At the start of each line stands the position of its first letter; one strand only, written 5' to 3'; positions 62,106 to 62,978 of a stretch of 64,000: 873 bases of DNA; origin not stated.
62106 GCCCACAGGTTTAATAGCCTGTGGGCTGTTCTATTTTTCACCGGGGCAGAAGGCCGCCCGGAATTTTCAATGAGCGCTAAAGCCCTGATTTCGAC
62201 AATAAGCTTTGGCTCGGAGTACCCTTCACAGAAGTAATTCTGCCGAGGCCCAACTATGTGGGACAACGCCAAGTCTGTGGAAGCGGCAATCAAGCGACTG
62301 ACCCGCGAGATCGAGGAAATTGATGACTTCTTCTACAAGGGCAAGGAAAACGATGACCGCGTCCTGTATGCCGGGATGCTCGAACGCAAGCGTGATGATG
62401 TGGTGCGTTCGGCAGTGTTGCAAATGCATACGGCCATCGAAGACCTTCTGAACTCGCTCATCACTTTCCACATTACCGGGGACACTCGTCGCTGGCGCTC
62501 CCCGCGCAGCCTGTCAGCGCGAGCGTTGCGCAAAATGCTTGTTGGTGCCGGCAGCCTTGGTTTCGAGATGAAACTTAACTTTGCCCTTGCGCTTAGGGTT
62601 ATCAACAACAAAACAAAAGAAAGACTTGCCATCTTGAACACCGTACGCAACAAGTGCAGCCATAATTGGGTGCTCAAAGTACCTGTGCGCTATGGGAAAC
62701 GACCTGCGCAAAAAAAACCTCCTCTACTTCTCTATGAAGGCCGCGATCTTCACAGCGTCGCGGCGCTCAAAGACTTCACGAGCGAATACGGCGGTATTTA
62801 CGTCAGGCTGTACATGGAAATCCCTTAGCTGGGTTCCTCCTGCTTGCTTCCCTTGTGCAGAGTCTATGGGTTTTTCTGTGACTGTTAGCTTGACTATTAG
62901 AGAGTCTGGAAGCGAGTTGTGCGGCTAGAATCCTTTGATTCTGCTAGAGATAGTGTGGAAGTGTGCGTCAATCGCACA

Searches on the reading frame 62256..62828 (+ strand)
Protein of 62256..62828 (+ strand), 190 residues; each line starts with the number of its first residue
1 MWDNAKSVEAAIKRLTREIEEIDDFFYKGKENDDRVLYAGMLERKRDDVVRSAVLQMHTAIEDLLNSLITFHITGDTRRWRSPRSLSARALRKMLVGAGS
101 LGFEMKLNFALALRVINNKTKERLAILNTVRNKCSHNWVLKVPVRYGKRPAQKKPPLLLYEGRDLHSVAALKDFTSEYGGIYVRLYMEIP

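Call 9: search_protein_families(library=pfam, proteins=[window:62256-62828:+], max_evalue=1)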
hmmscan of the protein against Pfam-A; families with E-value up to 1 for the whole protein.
window:62256-62828:+ (190 aa): 1 family
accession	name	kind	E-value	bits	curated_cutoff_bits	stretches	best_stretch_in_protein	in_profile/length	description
PF07751.16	Abi_2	-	0.19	12.4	25.6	0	115-137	159-179/184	Abi-like protein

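Call 10: search_protein_families(library=padloc, proteins=[window:62256-62828:+], max_evalue=1)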
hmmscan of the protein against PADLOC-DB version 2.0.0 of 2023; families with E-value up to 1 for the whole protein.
window:62256-62828:+ (190 aa): 0 families

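Call 11: search_protein_families(library=ncbifam, proteins=[window:62256-62828:+], max_evalue=1)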
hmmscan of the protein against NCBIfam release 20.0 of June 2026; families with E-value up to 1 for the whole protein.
window:62256-62828:+ (190 aa): 1 family
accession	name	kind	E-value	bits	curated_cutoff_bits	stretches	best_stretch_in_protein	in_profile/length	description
NF005475.0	PRK07075.1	equivalog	0.015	15.5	126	1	39-86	58-103/105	isochorismate lyase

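Call 12: find_homologous_proteins(query=window:62256-62828:+, max_evalue=0.01)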
Query window:62256-62828:+ (190 aa): 558 proteins with E <= 0.01 among 727 candidates; the best 120 are listed.
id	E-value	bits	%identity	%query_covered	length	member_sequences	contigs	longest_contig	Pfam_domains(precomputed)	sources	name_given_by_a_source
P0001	5.7e-121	419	100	100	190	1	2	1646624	-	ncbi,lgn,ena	-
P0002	1.1e-105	369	87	100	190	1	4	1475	-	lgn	-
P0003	2.5e-99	348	84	100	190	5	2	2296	-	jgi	-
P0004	3.7e-99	348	83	99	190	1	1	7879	-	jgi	jgi:hypothetical protein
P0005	6.9e-98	344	83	100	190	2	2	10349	-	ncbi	-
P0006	1.1e-96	340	83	100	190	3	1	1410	-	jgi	jgi:hypothetical protein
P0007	1.8e-96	339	81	100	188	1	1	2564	-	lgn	-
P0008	2.4e-96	338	82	100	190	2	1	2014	-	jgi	jgi:hypothetical protein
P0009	1.2e-95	336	82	100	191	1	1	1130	-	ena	-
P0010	2.2e-95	335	82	100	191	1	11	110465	-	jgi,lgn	-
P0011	4.0e-94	331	79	100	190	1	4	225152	-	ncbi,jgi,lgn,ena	jgi:hypothetical protein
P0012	3.7e-93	328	78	100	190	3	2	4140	-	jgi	jgi:uncharacterized protein with von Willebrand factor type A (vWA) domain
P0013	1.3e-92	326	78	100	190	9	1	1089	-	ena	-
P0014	3.0e-92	325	79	100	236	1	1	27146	-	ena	-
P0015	3.3e-92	325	81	100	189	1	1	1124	-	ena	-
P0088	2.6e-75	270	68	97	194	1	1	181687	-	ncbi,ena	-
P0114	8.9e-73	262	65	99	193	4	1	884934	-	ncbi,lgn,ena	-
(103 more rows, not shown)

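Call 13: find_encoding_contigs(protein=P0011, flank=4000, max_places=2)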
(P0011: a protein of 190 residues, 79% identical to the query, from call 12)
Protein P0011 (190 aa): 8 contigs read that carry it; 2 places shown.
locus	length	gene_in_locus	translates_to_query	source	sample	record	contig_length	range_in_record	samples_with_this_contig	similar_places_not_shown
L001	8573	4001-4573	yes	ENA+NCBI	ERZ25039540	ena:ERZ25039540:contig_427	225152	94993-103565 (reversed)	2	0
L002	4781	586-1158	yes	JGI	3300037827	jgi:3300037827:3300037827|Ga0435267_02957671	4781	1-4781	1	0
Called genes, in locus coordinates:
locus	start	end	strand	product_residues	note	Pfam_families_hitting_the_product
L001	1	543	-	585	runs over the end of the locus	PF13428:TPR_14 (faint), PF07719:TPR_2 (faint), PF13181:TPR_8 (faint), PF13414:TPR_11 (faint), PF13431:TPR_17 (faint), PF13424:TPR_12, PF13432:TPR_16, PF00515:TPR_1 (weak), +2 more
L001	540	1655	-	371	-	PF07228:SpoIIE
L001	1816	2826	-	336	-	PF04055:Radical_SAM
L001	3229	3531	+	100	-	-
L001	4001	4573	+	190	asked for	-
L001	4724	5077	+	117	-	-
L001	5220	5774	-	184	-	PF01590:GAF (weak)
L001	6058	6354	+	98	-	PF11950:DUF3467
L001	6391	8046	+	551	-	-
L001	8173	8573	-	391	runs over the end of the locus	PF02463:SMC_N (weak), PF13476:AAA_23 (weak), PF00005:ABC_tran, PF13304:AAA_21 (faint), PF03459:TOBE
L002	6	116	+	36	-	-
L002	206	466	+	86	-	-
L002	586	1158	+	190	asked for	-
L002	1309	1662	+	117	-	-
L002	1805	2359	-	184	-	PF01590:GAF (weak)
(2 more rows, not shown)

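Call 14: find_encoding_contigs(protein=P0114, flank=4000, max_places=2)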
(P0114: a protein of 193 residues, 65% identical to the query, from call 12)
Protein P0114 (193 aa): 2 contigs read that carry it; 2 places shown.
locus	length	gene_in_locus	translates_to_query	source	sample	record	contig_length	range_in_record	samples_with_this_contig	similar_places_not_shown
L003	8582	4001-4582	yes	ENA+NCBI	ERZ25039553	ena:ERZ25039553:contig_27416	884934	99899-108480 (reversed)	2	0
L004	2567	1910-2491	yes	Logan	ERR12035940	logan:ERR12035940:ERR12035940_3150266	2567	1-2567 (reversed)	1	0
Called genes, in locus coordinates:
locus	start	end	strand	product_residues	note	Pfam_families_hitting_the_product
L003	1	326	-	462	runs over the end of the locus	PF21799:MurD-like_N, PF08245:Mur_ligase_M, PF02875:Mur_ligase_C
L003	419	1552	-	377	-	PF10555:MraY_sig1 (weak), PF00953:Glycos_transf_4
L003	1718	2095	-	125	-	PF00903:Glyoxalase, PF18029:Glyoxalase_6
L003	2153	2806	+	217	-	-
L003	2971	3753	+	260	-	-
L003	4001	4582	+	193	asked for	-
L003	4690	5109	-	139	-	PF07366:SnoaL, PF12680:SnoaL_2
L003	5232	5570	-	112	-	PF03551:PadR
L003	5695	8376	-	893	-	PF00069:Pkinase, PF01636:APH (faint), PF03109:ABC1 (weak), PF07714:PK_Tyr_Ser-Thr, PF07676:PD40 (faint), PF26549:Tricorn_N, PF26550:Tricorn_2nd (faint)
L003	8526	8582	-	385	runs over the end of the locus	PF05762:VWA_CoxE (weak), PF00092:VWA, PF13519:VWA_2, PF25106:VWA_4 (weak)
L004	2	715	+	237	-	?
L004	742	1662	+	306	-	-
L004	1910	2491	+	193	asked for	-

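Call 15: find_encoding_contigs(protein=P0088, flank=4000, max_places=2)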
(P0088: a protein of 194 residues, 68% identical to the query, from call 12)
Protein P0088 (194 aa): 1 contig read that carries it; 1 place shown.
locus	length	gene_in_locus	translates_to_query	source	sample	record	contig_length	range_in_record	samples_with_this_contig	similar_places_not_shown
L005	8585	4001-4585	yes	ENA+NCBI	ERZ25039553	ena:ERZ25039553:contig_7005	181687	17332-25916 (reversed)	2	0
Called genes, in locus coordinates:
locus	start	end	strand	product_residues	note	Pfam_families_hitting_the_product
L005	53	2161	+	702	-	PF25852:DUF6242_C (faint), PF14870:PSII_BNR (faint), PF15902:Sortilin-Vps10 (weak), PF02012:BNR (faint), PF15902:Sortilin-Vps10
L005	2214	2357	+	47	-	-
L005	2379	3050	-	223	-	PF20408:Abhydrolase_11, PF12697:Abhydrolase_6 (faint)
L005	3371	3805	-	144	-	PF25212:HVO_A0114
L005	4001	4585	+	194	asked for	-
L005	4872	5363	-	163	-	-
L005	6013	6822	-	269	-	-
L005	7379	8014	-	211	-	-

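Call 33: find_encoding_contigs(protein=P0010, flank=5000, max_places=3)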
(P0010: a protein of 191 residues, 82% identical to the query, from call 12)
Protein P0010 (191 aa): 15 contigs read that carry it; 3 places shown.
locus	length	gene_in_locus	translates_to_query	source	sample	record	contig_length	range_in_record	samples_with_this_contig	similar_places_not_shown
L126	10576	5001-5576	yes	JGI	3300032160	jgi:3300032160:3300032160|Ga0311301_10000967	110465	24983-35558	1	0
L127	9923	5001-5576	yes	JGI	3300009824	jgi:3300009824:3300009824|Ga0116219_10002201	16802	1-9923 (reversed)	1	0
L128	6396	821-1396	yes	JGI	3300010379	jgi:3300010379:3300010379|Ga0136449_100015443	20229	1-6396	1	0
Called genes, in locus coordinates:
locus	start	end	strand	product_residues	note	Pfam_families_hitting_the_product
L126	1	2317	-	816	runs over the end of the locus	PF02737:3HCDH_N, PF00725:3HCDH, PF00378:ECH_1 (weak), PF16113:ECH_2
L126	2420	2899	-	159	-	PF00383:dCMP_cyt_deam_1, PF14437:MafB19-deam, PF14439:Bd3614-deam (weak)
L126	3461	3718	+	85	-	-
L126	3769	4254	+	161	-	PF07883:Cupin_2 (faint)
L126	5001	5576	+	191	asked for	-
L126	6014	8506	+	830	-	PF01555:N6_N4_Mtase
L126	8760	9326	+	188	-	-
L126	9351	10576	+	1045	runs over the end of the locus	PF04851:ResIII (faint)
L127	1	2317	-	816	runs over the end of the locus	PF02737:3HCDH_N, PF00725:3HCDH, PF00378:ECH_1 (weak), PF16113:ECH_2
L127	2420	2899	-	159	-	PF00383:dCMP_cyt_deam_1, PF14437:MafB19-deam, PF14439:Bd3614-deam (weak)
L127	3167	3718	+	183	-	PF03167:UDG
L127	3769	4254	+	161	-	PF07883:Cupin_2 (faint)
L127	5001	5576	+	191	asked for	-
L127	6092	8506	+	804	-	PF01555:N6_N4_Mtase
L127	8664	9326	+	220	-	-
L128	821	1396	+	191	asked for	-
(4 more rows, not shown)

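Call 34: find_encoding_contigs(protein=P0005, flank=5000, max_places=2)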
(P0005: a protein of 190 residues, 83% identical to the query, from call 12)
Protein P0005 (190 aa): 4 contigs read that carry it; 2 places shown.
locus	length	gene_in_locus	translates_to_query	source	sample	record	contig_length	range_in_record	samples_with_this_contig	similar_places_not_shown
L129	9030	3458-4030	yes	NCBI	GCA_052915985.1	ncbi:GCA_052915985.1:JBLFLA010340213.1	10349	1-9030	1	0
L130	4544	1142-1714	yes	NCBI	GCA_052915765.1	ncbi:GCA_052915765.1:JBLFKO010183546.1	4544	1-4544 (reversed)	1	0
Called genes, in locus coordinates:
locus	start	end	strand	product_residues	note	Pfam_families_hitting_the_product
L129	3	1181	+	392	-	?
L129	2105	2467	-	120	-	-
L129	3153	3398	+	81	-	-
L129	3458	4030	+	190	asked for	-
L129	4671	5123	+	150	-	PF14534:DUF4440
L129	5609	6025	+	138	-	PF07732:Cu-oxidase_3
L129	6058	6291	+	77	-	PF25183:OMP_b-brl_4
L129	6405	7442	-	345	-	PF01548:DEDD_Tnp_IS110, PF02371:Transposase_20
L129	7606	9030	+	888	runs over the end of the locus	PF00989:PAS, PF08448:PAS_4, PF13188:PAS_8, PF13426:PAS_9, PF01590:GAF, PF13185:GAF_2, PF00512:HisKA, PF02518:HATPase_c, +3 more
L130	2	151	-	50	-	?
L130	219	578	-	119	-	-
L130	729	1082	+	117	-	-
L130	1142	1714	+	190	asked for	-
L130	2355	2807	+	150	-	PF14534:DUF4440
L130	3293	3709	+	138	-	PF07732:Cu-oxidase_3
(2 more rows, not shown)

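Call 35: find_encoding_contigs(protein=P0004, flank=5000, max_places=2)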
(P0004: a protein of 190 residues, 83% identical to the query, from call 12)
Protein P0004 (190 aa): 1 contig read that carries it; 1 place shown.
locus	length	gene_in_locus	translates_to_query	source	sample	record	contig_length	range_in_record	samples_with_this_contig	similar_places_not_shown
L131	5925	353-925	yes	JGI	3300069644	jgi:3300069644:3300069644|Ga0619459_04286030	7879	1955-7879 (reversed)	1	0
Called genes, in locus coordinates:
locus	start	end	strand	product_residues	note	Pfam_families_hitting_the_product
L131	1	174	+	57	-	?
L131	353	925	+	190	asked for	-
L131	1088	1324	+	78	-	-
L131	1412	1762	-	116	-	-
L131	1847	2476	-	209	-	-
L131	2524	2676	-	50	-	-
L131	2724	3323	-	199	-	-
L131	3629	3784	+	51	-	-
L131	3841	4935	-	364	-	PF13481:AAA_25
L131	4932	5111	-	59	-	-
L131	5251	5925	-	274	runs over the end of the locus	-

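Call 37: search_protein_representatives(protein=window:62256-62828:+)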
Query: 190 residues. Proteins with E-value up to 0.001 (for the whole library): 191; up to 1e-10: 113; up to 1e-30: 23. The best 150 are listed.
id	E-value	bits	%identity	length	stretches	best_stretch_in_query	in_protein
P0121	5.1e-70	251.0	66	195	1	2-186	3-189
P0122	2.8e-50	186.7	54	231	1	7-186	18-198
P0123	8.1e-50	185.2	50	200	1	3-187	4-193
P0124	1.6e-46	174.5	73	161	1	76-188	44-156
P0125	7.2e-46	172.4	62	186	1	50-187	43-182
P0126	2.0e-44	167.6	47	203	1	10-189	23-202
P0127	2.2e-44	167.5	61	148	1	2-145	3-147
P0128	4.4e-43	163.3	46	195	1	8-190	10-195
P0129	1.6e-42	161.5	65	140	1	1-131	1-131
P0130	1.7e-41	158.1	46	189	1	4-187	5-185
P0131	4.8e-41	156.6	53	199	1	3-155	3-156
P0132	2.5e-40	154.3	46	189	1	8-189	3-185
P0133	2.8e-40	154.1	56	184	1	1-144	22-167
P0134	1.0e-38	149.0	63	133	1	2-130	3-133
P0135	2.5e-38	147.8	67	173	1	41-156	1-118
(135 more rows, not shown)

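Call 40: search_solved_structures(query=A2, max_evalue=10, show_alignments=2)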
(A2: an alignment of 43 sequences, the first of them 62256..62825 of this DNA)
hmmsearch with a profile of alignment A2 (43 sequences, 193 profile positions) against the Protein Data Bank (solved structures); distinct sequences matched with E-value up to 10: 6.
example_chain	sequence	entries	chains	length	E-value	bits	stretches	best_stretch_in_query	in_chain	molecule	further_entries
1yg2_A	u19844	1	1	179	0.21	14.2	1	10-55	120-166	gene activator AphA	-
6m6u_B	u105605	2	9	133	0.6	12.7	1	106-140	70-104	Toxin-antitoxin system toxin HepN family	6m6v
5fcy_A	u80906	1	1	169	0.81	12.2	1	66-113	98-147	Red carotenoid protein (RCP)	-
5fcx_A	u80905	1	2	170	0.82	12.2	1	66-113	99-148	Red carotenoid protein (RCP)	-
6zj3_SR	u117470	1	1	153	1.1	11.8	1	116-154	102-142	Ribosomal protein uS13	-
9oij_A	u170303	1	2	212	1.1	11.8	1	105-139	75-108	HepS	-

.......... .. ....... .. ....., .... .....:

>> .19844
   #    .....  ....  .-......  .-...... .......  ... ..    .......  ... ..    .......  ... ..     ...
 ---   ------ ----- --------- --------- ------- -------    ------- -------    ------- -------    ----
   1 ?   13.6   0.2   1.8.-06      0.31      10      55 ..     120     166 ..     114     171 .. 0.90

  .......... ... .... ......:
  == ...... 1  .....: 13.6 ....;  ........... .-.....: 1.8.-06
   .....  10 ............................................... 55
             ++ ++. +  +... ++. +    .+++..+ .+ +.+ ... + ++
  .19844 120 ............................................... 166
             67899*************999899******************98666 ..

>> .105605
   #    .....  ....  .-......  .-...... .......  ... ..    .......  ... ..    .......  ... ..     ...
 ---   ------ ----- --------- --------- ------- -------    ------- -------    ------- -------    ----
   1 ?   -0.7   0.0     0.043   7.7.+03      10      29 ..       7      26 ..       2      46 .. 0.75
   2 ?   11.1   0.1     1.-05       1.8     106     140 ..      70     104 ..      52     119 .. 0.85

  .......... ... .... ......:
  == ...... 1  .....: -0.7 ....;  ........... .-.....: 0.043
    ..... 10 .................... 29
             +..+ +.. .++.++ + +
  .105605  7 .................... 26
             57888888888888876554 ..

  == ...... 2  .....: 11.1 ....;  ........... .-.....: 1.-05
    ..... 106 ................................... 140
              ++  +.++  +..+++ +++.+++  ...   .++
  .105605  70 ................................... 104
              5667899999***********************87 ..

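Call 41: search_protein_families(library=pfam, alignment_id=A2, max_evalue=0.1)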
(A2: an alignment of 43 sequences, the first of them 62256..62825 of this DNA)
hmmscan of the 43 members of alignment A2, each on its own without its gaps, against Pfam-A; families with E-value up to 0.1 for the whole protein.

A. member 1, window:62256-62825:+ (190 aa): 0 families

B. families by the number of members that match (of 43 scanned): 24 families
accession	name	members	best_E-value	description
PF07751.16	Abi_2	5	0.015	Abi-like protein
PF13643.11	DUF4145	4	0.008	Domain of unknown function (DUF4145)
PF01934.22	HepT-like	2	0.005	Ribonuclease HepT-like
PF18730.6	HEPN_Cthe2314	2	0.023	Cthe_2314-like HEPN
PF18736.6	pEK499_p136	2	0.051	HEPN pEK499 p136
PF14418.11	OHA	1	5.7e-05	OST-HTH Associated domain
PF02488.20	EMA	1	0.0027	Merozoite Antigen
PF05315.17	ICEA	1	0.0093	ICEA Protein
PF20994.3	CENPU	1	0.013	CENPU protein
PF18734.6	HEPN_AbiU2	1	0.015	AbiU2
PF18731.6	HEPN_Swt1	1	0.03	Swt1-like HEPN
PF22487.1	CRASP-2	1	0.032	Complement regulator-acquiring surface protein 2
PF22061.2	CSN7_HB_subdom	1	0.037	CSN7 helical bundle subdomain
PF25802.1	WWC1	1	0.038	WWC1-like, helical hairpin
PF18225.7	AbfS_sensor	1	0.055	Sensor histidine kinase (AbfS) sensor domain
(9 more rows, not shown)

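Call 46: predict_structure(alignment_id=A2)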
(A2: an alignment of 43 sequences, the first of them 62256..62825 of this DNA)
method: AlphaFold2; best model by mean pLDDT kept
length: 190 residues; sequences in the alignment: 43
mean_pLDDT: 94.9   pTM: 0.88
mean pLDDT of the five models: 94.9, 94.3, 94.2, 94.1, 93.8
residues with pLDDT >= 90: 174; 70-90: 15; 50-70: 1; < 50: 0
segments of 3 or more residues with pLDDT < 50: none
pLDDT, mean of each block of 10 residues (from residue 1): 88 97 94 94 96 98 97 88 91 95 98 98 98 95 93 95 97 98 94
secondary structure, 60 per line:
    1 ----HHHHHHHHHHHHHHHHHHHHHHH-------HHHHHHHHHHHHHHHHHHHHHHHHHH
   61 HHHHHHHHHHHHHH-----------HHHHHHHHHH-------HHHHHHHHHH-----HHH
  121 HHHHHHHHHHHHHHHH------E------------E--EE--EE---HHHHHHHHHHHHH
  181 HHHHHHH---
elements in order: H5-27 H35-74 H86-95 H103-112 H118-136 H168-187

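Call 50: fold_search(model_id=the predicted structure, library=pdb)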
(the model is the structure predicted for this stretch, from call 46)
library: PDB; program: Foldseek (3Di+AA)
matches with E <= 10: 95; with E <= 0.001: 0
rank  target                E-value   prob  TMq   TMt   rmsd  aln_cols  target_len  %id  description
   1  6kcr_C                2.5e-01  0.57  0.29  0.33  11.6       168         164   14  X-ray structure of the MtlR-HPr complex from Escherichia coli (released 2019-10-09)
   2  9cpc_3H               1.1e+00  0.10  0.20  0.14  26.8       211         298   16  Atomic model of porcine brain ventricles cilia doublet microtubule (48-nm periodicity) (released 2024-10-23)
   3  9fqr_Co               1.3e+00  0.09  0.18  0.16  25.6       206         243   14  96-nm repeat of axonemal doublet microtubules from bovine sperm (released 2025-03-26)
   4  8otz_DP               2.4e+00  0.11  0.25  0.23  21.0       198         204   11  48-nm repeat of the native axonemal doublet microtubule from bovine sperm (released 2023-11-22)
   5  9g83_t                2.6e+00  0.08  0.21  0.11  18.4       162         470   14  Respiratory supercomplex CI1-CIII2-CIV2-(cbb3)1 from alphaproteobacterium (released 2026-02-04)
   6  8snb_1G               2.6e+00  0.04  0.11  0.09  16.4       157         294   12  atomic model of sea urchin sperm doublet microtubule (48-nm periodicity) (released 2023-06-28)
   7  6u8t_A                2.8e+00  0.04  0.14  0.14  15.2       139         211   10  Crystal structure of YopT domain of Pasteurella Multocida PfhB2-toxin (released 2020-09-09)
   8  7saz_B                3.1e+00  0.05  0.17  0.17  18.1       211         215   15  Structure of GldLM, the proton-powered motor that drives Type IX protein secretion and gliding motility in Capnocytoph (released 2022-03-23)
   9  8snb_1H               3.4e+00  0.08  0.20  0.10  38.9       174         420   16  atomic model of sea urchin sperm doublet microtubule (48-nm periodicity) (released 2023-06-28)
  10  7bxo_G                3.8e+00  0.13  0.29  0.40  16.1       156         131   10  Crystal structure of the toxin-antitoxin with AMP-PNP (released 2020-09-30)
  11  1ylm_A                3.8e+00  0.11  0.27  0.35  15.3       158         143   12  Structure of Cytosolic Protein of Unknown Function YutE from Bacillus subtilis (released 2005-03-01)
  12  8otz_EW               3.8e+00  0.05  0.18  0.12  23.9       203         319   13  48-nm repeat of the native axonemal doublet microtubule from bovine sperm (released 2023-11-22)
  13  2ogd_B                3.8e+00  0.05  0.17  0.10  21.6       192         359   14  T. Brucei Farnesyl Diphosphate Synthase Complexed with Bisphosphonate BPH-527 (released 2007-10-02)
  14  6m6u_G                4.0e+00  0.12  0.20  0.29  16.1       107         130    8  Crystal structure the toxin-antitoxin MntA-HpeT mutant-D39ED41E (released 2020-09-30)
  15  2ogd_A                4.0e+00  0.04  0.16  0.10  21.4       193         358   13  T. Brucei Farnesyl Diphosphate Synthase Complexed with Bisphosphonate BPH-527 (released 2007-10-02)
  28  6m6u_D                5.1e+00  0.10  0.30  0.41  16.9       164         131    8  Crystal structure the toxin-antitoxin MntA-HpeT mutant-D39ED41E (released 2020-09-30)
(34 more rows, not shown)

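Call 53: find_encoding_contigs(protein=P0002, flank=3000, max_places=4)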
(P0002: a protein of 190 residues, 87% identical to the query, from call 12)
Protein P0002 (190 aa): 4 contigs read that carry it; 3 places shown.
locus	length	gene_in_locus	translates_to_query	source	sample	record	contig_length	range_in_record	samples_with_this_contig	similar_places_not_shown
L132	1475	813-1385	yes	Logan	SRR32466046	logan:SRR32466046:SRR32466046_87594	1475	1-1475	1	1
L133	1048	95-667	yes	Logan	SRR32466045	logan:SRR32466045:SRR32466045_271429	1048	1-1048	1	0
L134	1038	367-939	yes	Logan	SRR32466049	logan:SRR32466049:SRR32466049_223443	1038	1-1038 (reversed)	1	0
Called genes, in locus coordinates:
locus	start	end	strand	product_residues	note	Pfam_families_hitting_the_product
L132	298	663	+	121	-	-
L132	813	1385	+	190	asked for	-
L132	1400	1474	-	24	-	?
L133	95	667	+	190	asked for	-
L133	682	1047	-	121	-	?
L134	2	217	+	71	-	?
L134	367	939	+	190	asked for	-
